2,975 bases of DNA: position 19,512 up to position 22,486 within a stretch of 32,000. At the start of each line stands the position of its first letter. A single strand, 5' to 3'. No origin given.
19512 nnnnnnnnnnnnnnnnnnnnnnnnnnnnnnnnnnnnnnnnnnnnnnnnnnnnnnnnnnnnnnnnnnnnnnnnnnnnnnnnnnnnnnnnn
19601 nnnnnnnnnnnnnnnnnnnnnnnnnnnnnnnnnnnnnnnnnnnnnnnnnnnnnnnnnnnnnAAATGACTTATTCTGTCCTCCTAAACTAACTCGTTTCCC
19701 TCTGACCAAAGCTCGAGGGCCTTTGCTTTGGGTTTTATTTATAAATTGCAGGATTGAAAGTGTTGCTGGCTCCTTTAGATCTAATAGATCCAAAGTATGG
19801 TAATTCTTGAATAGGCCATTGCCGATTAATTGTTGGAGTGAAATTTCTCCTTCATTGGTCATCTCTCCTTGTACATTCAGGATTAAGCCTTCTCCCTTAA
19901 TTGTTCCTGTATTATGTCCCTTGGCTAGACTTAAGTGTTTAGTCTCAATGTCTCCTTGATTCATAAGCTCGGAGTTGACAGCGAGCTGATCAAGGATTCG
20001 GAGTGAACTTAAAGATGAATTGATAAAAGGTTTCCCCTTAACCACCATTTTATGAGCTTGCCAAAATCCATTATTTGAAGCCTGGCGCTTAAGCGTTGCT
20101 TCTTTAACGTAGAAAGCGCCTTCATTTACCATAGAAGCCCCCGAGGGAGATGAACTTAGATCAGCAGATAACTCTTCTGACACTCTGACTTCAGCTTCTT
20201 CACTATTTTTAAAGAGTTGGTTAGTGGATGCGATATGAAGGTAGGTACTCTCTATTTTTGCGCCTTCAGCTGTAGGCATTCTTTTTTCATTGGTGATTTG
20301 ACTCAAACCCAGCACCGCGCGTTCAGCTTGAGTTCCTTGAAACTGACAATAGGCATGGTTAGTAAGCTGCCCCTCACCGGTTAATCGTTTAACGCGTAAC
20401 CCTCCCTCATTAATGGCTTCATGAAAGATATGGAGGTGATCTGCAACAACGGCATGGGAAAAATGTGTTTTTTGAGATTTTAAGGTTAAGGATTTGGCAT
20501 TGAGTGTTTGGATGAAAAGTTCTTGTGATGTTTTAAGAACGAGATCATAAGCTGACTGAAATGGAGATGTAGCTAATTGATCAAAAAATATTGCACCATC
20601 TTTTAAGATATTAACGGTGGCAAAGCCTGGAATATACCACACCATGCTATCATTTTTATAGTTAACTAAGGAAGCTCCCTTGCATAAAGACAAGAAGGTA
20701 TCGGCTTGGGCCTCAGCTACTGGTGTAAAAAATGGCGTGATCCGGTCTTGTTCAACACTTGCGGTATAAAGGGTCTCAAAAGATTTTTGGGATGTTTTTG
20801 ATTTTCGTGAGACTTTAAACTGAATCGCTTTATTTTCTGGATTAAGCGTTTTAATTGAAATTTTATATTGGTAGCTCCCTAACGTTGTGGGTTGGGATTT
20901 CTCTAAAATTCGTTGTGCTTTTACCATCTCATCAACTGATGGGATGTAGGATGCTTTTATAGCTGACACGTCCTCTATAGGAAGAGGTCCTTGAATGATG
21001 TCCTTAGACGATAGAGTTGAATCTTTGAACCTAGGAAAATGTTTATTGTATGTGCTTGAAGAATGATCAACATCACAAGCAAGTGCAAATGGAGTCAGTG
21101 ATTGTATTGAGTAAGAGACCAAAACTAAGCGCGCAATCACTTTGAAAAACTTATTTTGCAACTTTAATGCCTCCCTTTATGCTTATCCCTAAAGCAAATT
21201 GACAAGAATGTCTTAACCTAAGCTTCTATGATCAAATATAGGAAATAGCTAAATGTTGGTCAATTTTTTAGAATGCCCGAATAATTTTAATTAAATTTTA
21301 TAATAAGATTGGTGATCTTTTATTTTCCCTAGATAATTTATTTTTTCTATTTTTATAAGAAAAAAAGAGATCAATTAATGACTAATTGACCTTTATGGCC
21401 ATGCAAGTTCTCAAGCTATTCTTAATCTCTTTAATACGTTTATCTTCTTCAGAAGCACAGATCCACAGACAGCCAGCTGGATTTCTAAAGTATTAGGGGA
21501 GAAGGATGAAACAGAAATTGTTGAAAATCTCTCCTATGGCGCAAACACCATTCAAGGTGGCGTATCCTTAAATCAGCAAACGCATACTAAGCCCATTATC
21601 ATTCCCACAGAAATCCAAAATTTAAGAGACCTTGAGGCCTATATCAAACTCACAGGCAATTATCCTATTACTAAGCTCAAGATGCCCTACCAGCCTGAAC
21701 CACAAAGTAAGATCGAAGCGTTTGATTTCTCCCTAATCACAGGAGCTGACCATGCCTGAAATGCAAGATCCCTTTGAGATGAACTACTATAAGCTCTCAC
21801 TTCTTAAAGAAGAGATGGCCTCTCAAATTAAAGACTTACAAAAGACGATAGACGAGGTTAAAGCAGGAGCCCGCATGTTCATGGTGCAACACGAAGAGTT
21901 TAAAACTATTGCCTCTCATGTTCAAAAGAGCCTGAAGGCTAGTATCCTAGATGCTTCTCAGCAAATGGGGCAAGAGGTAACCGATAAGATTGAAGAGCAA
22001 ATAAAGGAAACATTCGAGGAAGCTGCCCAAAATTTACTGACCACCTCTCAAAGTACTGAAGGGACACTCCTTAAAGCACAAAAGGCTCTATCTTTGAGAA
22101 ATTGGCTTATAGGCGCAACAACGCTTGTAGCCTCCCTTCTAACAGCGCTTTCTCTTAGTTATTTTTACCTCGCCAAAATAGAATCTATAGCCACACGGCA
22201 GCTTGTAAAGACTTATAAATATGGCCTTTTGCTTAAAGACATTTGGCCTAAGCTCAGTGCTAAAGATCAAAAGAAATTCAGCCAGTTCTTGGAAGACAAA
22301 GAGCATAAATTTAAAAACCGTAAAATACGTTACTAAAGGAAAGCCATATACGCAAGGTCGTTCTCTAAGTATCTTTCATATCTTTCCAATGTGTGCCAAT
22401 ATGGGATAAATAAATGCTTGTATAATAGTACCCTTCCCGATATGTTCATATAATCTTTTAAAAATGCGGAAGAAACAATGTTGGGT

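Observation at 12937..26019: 13 kb island integrated at tRNA-Ala(GGC), bounded by a 49-nt tRNA-derived direct repeat, with no integrase left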

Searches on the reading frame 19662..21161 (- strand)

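Call 21: search_protein_families(library=pfam, proteins=[window:19662-21161:-], max_evalue=5)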
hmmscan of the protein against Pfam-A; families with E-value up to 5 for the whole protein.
window:19662-21161:- (500 aa): 3 families
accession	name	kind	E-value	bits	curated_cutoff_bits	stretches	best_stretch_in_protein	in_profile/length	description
PF24066.1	Hisat_C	-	0.026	14.9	27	0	152-180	63-91/124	Histidine N-acetyltransferase, C-terminal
PF12634.13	Inp1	-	0.097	13.1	23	1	52-126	52-124/137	Inheritance of peroxisomes protein 1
PF04519.19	Bactofilin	-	0.12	13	27.9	1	397-466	5-74/98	Polymer-forming cytoskeletal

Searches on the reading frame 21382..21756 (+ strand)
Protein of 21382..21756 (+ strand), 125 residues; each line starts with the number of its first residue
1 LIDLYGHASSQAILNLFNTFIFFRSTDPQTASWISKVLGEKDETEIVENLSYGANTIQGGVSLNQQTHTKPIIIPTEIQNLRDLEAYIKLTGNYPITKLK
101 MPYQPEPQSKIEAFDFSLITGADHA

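Call 21: search_protein_families(library=pfam, proteins=[window:21382-21756:+], max_evalue=5)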
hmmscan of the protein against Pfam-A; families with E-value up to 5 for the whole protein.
seq(125 aa): 3 families
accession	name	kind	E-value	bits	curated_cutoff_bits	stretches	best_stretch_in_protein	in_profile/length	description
PF10412.15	TrwB_AAD_bind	-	2.7e-27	96.1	20.5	1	3-102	288-387/387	Type IV secretion-system coupling protein DNA-binding domain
PF12696.13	TraG-D_C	-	2.1e-10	41.1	22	1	2-82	43-125/126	TraM recognition site of TraD and TraG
PF02534.20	T4SS-DNA_transf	-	3.4e-06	26.6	20.1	1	3-103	346-445/468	Type IV secretory system Conjugative DNA transfer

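Call 23: find_homologous_proteins(query=window:21382-21756:+)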
Query seq(125 aa) (125 aa): 19 proteins with E <= 0.001 among 22 candidates.
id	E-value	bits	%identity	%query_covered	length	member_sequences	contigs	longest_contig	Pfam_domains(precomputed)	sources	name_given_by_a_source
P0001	1.0e-63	230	86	98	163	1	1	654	PF10412.16,PF02534.21,PF12696.14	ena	-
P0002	3.4e-37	145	64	83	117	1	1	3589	PF10412.16,PF02534.21,PF12696.14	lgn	-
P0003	7.8e-36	141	58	89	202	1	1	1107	PF10412.16,PF02534.21,PF12696.14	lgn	-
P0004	1.0e-33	134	57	91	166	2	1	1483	PF10412.16,PF02534.21,PF12696.14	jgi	jgi:type IV secretory pathway TraG/TraD family ATPase VirD4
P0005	2.1e-32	129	63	83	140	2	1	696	PF10412.16,PF02534.21,PF12696.14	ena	-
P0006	9.4e-31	124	91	54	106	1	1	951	PF10412.16,PF02534.21,PF12696.14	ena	-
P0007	8.2e-30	121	65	74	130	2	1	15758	PF10412.16,PF12696.14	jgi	jgi:type IV secretory pathway TraG/TraD family ATPase VirD4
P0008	9.6e-30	121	52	90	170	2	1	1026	PF10412.16,PF02534.21,PF12696.14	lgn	-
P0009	2.2e-29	120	54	80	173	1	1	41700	PF10412.16,PF02534.21,PF12696.14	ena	-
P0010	2.9e-29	119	53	80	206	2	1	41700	PF10412.16,PF02534.21,PF12696.14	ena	-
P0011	6.2e-28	115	56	83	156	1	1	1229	PF10412.16,PF02534.21,PF12696.14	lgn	-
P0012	1.5e-27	114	63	74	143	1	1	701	PF10412.16,PF12696.14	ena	-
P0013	1.9e-27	113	63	73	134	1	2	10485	PF10412.16,PF12696.14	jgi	jgi:type IV secretory pathway TraG/TraD family ATPase VirD4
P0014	3.2e-26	110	76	57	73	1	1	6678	PF10412.16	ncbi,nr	ncbi:MAG: type IV secretion system DNA-binding domain-containing protein [Holosporales bacterium]|nr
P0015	1.3e-25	108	62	67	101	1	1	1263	PF10412.16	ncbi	-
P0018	3.2e-20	90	73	48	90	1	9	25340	PF10412.16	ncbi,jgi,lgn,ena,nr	ncbi:MAG: hypothetical protein BGO76_04500 [Caedibacter sp. 38-128]|nr:type IV secretion system DNA-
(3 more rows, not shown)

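Call 24: find_encoding_contigs(protein=P0009, flank=10000, max_places=3)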
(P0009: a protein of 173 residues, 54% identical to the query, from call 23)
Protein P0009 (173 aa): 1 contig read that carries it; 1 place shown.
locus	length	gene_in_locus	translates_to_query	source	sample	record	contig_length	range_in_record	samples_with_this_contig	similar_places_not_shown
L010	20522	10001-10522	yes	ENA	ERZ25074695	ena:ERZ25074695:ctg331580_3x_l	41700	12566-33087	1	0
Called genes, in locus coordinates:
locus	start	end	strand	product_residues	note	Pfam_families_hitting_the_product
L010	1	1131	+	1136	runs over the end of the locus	-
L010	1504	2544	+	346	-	-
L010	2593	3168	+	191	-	-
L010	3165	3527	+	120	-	-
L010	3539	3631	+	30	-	-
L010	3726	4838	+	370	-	PF13776:DUF4172, PF02661:Fic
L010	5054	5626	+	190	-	PF00239:Resolvase, PF02796:HTH_7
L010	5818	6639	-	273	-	PF00023:Ank (faint), PF12796:Ank_2, PF13606:Ank_3 (faint), PF13857:Ank_5 (faint), PF12796:Ank_2, PF13637:Ank_4 (weak)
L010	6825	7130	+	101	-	-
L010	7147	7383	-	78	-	-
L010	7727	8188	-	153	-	-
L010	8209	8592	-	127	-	PF13340:DUF4096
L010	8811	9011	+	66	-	PF10412:TrwB_AAD_bind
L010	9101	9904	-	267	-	PF13612:DDE_Tnp_1_3, PF01609:DDE_Tnp_1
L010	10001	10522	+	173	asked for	PF02534:T4SS-DNA_transf, PF10412:TrwB_AAD_bind, PF12696:TraG-D_C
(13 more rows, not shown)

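Call 25: find_encoding_contigs(protein=P0018, flank=10000, max_places=4)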
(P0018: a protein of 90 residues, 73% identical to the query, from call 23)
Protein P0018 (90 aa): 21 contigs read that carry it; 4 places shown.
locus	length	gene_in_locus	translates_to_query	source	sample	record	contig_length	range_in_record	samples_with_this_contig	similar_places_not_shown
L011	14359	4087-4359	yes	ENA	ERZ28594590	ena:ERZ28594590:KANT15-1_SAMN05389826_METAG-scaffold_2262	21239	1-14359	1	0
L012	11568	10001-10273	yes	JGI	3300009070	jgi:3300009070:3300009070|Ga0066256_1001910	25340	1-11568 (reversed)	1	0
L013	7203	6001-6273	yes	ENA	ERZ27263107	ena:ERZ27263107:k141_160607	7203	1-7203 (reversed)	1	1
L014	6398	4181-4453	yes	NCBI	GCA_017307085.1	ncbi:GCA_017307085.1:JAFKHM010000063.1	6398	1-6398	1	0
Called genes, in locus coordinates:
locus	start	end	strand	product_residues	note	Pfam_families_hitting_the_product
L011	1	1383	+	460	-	?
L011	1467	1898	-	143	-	-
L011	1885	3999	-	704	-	-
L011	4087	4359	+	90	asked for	PF10412:TrwB_AAD_bind (weak)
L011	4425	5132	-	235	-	PF11523:DUF3223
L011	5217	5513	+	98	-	PF01527:HTH_Tnp_1, PF13384:HTH_23 (weak), PF13518:HTH_28 (weak)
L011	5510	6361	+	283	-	PF13276:HTH_21, PF00665:rve, PF13683:rve_3, PF13333:rve_2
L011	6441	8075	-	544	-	-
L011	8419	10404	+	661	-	PF01764:Lipase_3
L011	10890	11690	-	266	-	-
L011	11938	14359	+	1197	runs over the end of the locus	PF00196:GerE, PF00931:NB-ARC, PF17874:TPR_MalT, PF13424:TPR_12, PF13424:TPR_12, PF24885:TPR_NPHP3, PF17874:TPR_MalT, PF13374:TPR_10, +21 more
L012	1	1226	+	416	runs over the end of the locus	-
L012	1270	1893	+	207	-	-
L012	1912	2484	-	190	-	-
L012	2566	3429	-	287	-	PF01555:N6_N4_Mtase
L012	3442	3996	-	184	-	-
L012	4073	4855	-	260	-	PF00004:AAA (faint), PF01695:IstB_IS21, PF00308:Bac_DnaA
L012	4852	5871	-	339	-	PF02796:HTH_7, PF08281:Sigma70_r4_2 (weak), PF13384:HTH_23 (weak), PF13518:HTH_28 (faint), PF13551:HTH_29 (weak), PF13936:HTH_38, PF00665:rve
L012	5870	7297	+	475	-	PF02534:T4SS-DNA_transf, PF10412:TrwB_AAD_bind, PF01935:DUF87, PF12696:TraG-D_C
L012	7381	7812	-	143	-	-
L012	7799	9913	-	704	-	-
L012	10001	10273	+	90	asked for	PF10412:TrwB_AAD_bind (weak)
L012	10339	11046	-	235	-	PF11523:DUF3223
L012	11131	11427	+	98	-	PF01527:HTH_Tnp_1, PF13384:HTH_23 (weak), PF13518:HTH_28 (weak)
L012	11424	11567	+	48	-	?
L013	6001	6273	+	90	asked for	PF10412:TrwB_AAD_bind (weak)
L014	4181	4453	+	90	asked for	PF10412:TrwB_AAD_bind (weak)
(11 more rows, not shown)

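Call 26: find_encoding_contigs(protein=P0007, flank=10000, max_places=3)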
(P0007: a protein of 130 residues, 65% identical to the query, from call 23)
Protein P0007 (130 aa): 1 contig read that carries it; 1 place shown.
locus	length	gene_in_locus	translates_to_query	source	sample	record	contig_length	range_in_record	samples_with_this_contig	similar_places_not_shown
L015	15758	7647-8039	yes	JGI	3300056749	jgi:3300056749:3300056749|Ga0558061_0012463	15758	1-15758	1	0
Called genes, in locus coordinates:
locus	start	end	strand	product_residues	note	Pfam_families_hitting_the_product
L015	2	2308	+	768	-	PF07916:TraG_N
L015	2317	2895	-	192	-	-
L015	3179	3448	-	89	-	-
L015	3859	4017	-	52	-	PF11752:DUF3309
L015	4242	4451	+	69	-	PF05532:CsbD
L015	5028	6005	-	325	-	PF13310:Virulence_RhuM, PF02661:Fic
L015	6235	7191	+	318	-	PF01580:FtsK_SpoIIIE (faint), PF01935:DUF87 (weak), PF10412:TrwB_AAD_bind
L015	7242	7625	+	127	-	PF02534:T4SS-DNA_transf (weak), PF10412:TrwB_AAD_bind, PF12696:TraG-D_C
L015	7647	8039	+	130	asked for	PF10412:TrwB_AAD_bind, PF12696:TraG-D_C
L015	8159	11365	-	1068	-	PF00873:ACR_tran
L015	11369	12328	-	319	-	PF00364:Biotin_lipoyl (faint), PF25917:BSH_RND, PF25919:BSH_CusB, PF25973:BSH_CzcB, PF25944:Beta-barrel_RND (weak), PF25954:Beta-barrel_RND_2, PF25975:CzcB_C, PF25989:YknX_C, +1 more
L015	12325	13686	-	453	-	PF02321:OEP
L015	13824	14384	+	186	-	-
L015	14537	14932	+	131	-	PF03625:DUF302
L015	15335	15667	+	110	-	-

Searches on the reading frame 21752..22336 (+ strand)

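Call 8: search_protein_families(library=pfam, proteins=[window:21752-22336:+], max_evalue=0.01)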
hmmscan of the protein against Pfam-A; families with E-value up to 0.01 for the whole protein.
window:21752-22336:+ (194 aa): 1 family
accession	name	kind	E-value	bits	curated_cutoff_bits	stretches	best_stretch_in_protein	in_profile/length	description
PF03192.19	DUF257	-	0.00071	19.9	25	1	20-118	100-200/205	Pyrococcus protein of unknown function, DUF257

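Call 21: search_protein_families(library=pfam, proteins=[window:21752-22336:+], max_evalue=5)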
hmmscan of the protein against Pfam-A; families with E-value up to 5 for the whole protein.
window:21752-22336:+ (194 aa): 10 families
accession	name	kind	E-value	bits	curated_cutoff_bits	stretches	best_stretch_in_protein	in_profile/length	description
PF03192.19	DUF257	-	0.00071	19.9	25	1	20-118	100-200/205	Pyrococcus protein of unknown function, DUF257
PF15194.11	TMEM191C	-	0.024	15.3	32.7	1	63-150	4-89/121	TMEM191C family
PF14366.11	DUF4410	-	0.06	13.8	26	1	41-179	4-110/120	Domain of unknown function (DUF4410)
PF09893.14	DUF2120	-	0.14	12.6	25.3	1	45-90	36-81/136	Uncharacterized protein conserved in archaea (DUF2120)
PF09402.16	MSC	-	0.14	12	29.7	1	22-146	133-244/337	Man1-Src1p-C-terminal domain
PF05478.16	Prominin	-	0.16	10.4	34.3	1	19-111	175-260/799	Prominin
PF02734.22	Dak2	-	0.48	10.8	27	1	21-114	59-149/174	DAK2 domain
PF06156.18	YabA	-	0.71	10.9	30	1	20-91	11-69/103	Initiation control protein YabA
PF15397.11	DUF4618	-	0.83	9.5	34.9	1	14-93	17-92/258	Domain of unknown function (DUF4618)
PF11598.13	COMP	-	1.1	10.1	23.9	0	71-87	15-31/45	Cartilage oligomeric matrix protein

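Call 48: search_protein_families(library=ncbifam, proteins=[window:21752-22336:+], max_evalue=0.1)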
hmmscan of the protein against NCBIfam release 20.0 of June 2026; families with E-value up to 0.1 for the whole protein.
window:21752-22336:+ (194 aa): 3 families
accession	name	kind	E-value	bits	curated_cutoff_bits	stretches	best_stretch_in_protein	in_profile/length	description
NF053561.1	Rkd2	equivalog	0.0051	16.5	290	1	36-105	107-175/196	arcadin-2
NF037995.1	TRAP_S1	subfamily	0.01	15.2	50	0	130-189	183-240/271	TRAP transporter substrate-binding protein DctP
TIGR04211.1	SH3_and_anchor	equivalog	0.034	13.7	65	1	20-138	69-187/198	TIGR04211 family SH3 domain-containing protein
